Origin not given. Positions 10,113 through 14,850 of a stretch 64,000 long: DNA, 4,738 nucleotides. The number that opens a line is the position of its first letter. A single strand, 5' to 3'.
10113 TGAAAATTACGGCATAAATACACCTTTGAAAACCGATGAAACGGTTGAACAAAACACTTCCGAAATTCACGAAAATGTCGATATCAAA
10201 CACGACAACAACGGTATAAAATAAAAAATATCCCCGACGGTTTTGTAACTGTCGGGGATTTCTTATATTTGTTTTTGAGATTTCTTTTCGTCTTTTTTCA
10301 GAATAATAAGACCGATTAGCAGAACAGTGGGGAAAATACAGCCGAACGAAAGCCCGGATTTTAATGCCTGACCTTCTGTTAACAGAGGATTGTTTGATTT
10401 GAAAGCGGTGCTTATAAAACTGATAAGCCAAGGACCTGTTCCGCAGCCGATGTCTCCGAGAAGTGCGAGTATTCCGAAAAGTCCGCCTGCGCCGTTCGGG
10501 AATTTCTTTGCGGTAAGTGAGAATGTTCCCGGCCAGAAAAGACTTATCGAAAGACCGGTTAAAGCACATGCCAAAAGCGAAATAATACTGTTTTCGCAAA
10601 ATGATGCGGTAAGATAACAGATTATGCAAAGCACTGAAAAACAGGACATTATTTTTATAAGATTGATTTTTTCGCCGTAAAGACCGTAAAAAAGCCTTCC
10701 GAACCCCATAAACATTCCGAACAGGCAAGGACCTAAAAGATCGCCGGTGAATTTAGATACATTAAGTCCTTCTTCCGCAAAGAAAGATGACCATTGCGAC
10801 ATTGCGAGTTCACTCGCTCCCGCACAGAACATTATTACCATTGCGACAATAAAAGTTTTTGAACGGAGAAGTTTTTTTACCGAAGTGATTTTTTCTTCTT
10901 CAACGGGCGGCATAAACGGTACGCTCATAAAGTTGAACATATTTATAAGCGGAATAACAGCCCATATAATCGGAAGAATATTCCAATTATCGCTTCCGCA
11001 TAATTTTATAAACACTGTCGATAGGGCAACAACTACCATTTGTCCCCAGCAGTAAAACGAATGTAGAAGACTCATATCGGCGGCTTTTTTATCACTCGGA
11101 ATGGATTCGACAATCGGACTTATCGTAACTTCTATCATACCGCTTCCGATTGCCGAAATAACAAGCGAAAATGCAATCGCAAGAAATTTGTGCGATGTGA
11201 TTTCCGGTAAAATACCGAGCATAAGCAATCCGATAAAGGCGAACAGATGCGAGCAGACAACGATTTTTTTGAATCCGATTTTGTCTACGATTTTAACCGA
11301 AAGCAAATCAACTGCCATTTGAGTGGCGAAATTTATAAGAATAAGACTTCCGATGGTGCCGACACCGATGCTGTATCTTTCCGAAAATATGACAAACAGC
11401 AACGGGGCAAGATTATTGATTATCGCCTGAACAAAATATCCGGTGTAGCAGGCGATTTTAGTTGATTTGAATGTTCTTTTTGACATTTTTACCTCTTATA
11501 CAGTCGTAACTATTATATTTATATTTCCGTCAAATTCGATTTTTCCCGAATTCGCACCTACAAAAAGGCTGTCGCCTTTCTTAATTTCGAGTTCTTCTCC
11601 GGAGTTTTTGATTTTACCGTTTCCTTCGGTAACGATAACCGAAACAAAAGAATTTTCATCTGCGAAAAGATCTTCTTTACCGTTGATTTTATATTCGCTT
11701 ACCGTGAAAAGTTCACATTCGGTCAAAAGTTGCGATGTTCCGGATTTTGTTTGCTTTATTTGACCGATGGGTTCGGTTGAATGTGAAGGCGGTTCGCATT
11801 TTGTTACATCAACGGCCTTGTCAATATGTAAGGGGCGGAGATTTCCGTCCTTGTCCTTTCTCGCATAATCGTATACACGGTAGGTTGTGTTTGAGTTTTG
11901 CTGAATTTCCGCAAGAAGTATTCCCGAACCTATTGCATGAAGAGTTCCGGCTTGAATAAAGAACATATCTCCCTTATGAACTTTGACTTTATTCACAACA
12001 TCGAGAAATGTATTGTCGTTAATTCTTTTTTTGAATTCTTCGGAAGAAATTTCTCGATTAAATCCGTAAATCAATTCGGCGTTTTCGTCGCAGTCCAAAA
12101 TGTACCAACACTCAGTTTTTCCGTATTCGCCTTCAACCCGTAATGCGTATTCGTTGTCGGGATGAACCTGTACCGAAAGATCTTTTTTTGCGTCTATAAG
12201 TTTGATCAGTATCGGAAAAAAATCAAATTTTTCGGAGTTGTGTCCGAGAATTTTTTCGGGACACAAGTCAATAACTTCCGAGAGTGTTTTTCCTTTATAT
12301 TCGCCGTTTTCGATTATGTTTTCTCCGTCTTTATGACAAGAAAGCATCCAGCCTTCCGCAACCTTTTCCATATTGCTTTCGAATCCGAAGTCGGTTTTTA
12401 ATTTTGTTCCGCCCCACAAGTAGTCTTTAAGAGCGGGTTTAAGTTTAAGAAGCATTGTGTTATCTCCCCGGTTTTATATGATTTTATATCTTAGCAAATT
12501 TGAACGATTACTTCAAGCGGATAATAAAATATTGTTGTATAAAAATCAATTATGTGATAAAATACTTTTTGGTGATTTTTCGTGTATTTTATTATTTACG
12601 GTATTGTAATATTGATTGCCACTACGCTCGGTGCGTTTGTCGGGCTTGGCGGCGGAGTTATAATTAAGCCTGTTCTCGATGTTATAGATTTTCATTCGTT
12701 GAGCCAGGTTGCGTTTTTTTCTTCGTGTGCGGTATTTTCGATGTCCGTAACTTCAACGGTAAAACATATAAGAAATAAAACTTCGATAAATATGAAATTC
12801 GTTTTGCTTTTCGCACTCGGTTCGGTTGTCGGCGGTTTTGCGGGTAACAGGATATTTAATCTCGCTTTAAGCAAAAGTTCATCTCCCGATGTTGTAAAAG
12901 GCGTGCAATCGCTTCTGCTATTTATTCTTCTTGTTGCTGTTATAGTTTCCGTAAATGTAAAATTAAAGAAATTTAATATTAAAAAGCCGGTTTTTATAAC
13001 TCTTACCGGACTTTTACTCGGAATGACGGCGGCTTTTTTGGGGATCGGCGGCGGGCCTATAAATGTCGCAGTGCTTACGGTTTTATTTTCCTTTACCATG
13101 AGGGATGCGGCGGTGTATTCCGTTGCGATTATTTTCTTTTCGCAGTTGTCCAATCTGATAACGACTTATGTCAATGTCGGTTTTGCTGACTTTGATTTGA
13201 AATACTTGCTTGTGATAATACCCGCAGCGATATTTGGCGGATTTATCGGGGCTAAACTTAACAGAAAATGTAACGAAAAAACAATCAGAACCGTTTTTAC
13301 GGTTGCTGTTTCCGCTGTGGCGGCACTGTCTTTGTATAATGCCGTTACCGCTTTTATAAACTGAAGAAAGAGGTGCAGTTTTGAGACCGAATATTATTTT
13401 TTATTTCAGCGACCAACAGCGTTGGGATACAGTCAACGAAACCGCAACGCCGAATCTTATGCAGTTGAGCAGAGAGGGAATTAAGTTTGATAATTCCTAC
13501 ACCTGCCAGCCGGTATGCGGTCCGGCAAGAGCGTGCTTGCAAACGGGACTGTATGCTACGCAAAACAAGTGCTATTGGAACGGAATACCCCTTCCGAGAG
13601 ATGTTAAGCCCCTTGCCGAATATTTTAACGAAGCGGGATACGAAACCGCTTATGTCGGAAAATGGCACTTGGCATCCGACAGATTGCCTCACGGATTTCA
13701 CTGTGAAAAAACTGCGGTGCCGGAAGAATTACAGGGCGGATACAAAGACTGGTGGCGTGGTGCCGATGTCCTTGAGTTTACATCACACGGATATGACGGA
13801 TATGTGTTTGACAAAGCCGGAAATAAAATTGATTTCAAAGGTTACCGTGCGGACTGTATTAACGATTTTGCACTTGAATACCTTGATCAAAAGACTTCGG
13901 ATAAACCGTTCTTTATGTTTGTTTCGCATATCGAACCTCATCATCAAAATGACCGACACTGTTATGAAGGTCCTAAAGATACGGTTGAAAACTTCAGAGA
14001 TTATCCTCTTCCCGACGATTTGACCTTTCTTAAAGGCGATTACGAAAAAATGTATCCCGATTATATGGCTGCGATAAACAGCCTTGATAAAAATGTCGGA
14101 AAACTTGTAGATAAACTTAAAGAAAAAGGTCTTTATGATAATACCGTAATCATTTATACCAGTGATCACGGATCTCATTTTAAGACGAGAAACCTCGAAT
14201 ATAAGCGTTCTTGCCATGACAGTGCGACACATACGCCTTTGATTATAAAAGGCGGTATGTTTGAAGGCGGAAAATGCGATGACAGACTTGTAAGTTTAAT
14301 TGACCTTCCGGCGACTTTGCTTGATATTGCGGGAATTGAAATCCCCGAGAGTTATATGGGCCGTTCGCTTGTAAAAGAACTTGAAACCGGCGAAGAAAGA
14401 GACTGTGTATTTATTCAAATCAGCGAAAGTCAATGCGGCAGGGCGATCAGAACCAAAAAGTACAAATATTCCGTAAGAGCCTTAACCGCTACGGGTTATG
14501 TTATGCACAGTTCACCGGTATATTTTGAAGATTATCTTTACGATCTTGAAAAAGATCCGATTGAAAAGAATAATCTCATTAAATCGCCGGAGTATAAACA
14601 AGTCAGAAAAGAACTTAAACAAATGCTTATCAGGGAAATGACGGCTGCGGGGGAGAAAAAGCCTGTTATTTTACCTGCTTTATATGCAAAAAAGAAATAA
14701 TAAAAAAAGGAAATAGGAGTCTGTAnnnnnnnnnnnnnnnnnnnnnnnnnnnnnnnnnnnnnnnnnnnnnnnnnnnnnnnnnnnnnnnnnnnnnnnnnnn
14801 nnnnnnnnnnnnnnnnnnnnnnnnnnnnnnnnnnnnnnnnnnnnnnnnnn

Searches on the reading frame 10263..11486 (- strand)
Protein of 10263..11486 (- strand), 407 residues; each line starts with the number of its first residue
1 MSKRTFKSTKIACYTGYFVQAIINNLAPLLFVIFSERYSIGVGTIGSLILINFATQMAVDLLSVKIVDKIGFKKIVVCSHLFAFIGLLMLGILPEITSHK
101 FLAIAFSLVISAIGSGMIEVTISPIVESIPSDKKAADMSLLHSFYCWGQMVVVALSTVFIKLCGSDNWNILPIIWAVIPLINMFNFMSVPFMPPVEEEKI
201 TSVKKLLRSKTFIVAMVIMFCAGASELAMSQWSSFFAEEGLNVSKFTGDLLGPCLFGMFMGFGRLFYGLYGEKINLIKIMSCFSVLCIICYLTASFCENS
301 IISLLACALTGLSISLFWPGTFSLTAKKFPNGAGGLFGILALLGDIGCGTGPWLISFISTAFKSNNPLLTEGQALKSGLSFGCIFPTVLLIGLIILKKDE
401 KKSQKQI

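Call 87: search_protein_families(library=pfam, proteins=[window:10263-11486:-], max_evalue=0.00001)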
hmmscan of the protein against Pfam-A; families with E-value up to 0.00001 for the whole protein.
window:10263-11486:- (407 aa): 1 family
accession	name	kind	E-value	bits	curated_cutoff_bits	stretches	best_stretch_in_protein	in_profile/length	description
PF07690.21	MFS_1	-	2.5e-27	96.2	33.4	1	15-352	3-347/347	Major Facilitator Superfamily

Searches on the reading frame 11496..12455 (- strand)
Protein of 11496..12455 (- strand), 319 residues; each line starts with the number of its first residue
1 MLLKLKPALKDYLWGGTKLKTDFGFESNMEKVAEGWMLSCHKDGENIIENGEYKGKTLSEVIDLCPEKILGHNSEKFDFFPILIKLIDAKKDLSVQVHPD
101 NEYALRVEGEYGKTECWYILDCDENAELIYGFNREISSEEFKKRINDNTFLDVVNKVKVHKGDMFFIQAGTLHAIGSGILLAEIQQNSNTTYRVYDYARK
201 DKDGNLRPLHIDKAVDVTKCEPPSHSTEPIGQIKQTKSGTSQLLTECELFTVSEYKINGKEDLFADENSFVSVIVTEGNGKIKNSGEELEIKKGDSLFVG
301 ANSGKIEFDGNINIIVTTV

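Call 102: search_protein_families(library=pfam, proteins=[window:11496-12455:-], max_evalue=0.00001)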
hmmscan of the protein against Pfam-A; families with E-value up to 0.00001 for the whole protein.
window:11496-12455:- (319 aa): 3 families
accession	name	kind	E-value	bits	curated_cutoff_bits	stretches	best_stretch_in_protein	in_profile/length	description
PF21621.3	MPI_cupin_dom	-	2.3e-16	60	27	1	245-318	6-78/79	Mannose-6-phosphate isomerase, cupin domain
PF20511.4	PMI_typeI_cat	-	4.5e-16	59.7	22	1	2-104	1-107/143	Phosphomannose isomerase type I, catalytic domain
PF07883.17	Cupin_2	-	5.3e-07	29.7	27.2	0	273-302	22-51/70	Cupin domain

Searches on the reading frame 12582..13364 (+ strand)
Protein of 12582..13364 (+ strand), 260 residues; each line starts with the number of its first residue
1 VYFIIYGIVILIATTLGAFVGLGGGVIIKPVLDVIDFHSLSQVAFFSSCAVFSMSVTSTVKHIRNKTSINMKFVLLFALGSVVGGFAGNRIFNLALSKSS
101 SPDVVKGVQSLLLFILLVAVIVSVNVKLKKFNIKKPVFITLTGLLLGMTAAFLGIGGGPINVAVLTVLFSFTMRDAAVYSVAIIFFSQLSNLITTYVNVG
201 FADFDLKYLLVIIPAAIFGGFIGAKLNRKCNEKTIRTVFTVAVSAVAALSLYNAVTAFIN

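Call 19: search_protein_families(library=pfam, proteins=[window:12582-13364:+], max_evalue=0.00001)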
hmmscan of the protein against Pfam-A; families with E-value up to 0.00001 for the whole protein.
window:12582-13364:+ (260 aa): 1 family
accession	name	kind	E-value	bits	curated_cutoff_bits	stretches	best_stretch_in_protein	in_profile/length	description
PF01925.25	TauE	-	2.5e-35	122.7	32.6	1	8-248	3-235/237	Sulfite exporter TauE/SafE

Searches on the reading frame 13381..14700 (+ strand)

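Call 19: search_protein_families(library=pfam, proteins=[window:13381-14700:+], max_evalue=0.00001)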
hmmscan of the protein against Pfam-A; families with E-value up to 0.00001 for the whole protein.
window:13381-14700:+ (439 aa): 3 families
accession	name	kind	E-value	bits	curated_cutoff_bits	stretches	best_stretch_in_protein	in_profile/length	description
PF00884.28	Sulfatase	-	1.4e-49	169.5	25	1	3-319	1-301/301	Sulfatase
PF16347.10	SGSH_C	-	9.3e-16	58.8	29.3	1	275-418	8-150/154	N-sulphoglucosamine sulphohydrolase, C-terminal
PF01663.27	Phosphodiest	-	1.1e-14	55.3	23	1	11-264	7-220/342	Type I phosphodiesterase / nucleotide pyrophosphatase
